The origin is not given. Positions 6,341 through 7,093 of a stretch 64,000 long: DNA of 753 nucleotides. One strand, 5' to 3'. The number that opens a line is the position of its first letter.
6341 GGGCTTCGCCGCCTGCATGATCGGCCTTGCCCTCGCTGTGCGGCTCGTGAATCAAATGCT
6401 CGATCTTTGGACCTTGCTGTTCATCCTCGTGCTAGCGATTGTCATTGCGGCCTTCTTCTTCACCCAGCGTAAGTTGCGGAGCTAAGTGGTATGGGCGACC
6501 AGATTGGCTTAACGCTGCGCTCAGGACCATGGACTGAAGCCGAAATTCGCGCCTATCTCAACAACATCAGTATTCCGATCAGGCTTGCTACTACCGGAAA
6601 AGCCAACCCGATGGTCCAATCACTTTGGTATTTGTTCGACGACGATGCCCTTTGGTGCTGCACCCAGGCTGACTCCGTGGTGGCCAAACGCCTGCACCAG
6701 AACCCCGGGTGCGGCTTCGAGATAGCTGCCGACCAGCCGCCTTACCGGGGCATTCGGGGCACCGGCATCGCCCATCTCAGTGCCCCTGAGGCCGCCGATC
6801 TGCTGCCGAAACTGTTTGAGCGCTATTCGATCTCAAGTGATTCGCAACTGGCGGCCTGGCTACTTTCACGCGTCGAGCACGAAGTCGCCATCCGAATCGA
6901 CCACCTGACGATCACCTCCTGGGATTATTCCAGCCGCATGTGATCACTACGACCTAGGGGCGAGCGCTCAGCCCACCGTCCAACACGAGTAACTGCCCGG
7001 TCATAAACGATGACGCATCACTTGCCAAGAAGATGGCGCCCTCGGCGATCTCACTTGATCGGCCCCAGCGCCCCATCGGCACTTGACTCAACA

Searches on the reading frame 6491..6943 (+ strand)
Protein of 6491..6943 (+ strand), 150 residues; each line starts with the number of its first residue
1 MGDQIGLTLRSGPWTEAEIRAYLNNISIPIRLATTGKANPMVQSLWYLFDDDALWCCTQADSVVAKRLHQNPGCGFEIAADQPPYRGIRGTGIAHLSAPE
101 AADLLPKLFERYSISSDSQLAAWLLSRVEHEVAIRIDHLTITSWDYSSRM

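Call 7: search_protein_families(library=pfam, proteins=[window:6491-6943:+])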
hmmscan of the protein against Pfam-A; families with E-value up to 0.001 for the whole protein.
window:6491-6943:+ (150 aa): 1 family
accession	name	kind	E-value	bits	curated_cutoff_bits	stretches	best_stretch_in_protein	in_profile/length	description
PF01243.27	PNPOx_N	-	0.0002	22.2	28.1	1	17-113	3-94/120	Pyridoxamine 5'-phosphate oxidase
